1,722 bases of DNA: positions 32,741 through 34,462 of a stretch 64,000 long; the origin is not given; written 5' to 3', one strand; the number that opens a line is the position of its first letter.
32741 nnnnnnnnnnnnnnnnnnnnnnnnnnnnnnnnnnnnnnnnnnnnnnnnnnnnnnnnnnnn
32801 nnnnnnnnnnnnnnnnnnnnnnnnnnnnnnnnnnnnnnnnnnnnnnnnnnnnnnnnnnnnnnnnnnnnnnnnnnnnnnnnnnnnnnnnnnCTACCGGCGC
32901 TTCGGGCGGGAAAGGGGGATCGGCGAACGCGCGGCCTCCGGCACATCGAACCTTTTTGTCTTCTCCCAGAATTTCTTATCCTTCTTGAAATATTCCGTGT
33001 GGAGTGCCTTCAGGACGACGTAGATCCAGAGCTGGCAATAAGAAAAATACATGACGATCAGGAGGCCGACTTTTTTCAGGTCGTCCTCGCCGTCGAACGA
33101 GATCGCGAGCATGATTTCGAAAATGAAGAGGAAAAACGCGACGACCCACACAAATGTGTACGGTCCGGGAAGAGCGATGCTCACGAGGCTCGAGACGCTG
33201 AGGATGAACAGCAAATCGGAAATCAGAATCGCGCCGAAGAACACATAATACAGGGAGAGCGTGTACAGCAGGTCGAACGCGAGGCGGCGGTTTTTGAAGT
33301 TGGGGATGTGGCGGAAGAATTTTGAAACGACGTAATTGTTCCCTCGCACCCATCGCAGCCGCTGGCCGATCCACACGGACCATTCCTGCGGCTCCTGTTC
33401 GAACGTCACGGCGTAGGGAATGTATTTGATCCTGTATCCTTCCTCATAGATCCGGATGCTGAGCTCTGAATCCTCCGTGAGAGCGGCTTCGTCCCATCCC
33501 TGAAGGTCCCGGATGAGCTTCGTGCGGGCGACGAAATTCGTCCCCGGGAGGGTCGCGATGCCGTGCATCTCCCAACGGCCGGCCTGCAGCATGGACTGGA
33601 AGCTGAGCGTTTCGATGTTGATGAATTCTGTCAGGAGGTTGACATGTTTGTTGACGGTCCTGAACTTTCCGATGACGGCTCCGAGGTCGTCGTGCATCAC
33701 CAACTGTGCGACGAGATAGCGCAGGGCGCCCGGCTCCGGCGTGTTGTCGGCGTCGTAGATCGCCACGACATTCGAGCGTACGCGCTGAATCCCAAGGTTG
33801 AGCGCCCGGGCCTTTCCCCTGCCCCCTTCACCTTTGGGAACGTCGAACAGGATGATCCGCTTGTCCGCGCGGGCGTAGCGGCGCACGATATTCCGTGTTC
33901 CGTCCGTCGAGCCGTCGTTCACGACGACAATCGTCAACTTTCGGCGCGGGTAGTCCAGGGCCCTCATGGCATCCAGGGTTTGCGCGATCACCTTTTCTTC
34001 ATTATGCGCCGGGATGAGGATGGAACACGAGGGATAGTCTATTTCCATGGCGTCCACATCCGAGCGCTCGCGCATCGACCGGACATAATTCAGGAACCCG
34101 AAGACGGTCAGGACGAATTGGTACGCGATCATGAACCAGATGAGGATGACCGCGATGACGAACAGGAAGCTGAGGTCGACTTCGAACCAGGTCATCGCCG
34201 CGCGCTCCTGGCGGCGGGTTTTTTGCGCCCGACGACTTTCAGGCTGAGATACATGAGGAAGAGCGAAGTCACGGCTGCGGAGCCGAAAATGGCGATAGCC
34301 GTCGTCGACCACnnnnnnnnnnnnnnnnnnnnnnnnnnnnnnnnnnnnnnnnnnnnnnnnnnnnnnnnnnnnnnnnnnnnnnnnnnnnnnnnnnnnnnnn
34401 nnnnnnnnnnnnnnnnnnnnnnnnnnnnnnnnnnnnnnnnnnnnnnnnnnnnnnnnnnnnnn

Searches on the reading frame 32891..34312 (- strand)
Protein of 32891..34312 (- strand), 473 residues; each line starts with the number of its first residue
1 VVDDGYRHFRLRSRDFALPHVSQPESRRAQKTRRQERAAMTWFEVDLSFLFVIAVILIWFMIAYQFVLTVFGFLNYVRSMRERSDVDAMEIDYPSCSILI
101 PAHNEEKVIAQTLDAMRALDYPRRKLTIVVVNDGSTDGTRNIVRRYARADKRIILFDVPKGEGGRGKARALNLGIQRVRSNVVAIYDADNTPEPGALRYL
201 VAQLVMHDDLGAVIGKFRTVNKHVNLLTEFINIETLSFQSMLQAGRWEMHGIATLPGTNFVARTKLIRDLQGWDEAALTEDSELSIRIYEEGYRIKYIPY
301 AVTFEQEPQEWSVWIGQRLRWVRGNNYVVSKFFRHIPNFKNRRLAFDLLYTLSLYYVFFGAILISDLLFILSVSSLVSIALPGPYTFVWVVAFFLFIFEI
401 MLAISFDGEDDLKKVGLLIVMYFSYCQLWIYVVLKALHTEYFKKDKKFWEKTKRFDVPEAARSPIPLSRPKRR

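Call 10: search_protein_families(library=pfam, proteins=[window:32891-34312:-], max_evalue=0.001)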
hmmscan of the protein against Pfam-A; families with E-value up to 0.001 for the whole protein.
window:32891-34312:- (473 aa): 7 families
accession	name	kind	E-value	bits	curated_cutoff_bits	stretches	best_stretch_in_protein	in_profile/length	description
PF13641.12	Glyco_tranf_2_3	-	2.1e-31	110.2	27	1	94-324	1-230/230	Glycosyltransferase like family 2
PF00535.33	Glycos_transf_2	-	3.8e-28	99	23.3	1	97-269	1-166/168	Glycosyl transferase family 2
PF13632.12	Glyco_trans_2_3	-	7.6e-27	94.9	27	1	183-396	2-192/198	Glycosyl transferase family group 2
PF13506.12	Glyco_transf_21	-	4.7e-07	29.9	21.7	1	162-321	13-172/174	Glycosyl transferase family 21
PF10111.15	Glyco_tranf_2_2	-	6.1e-07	29.6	27.3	1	97-309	1-220/276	Glycosyltransferase like family 2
PF03142.21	Chitin_synth_2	-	1e-05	24.8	27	0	96-139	27-71/527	Chitin synthase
PF13704.12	Glyco_tranf_2_4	-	0.00012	23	27.5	1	103-190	1-82/98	Glycosyl transferase family 2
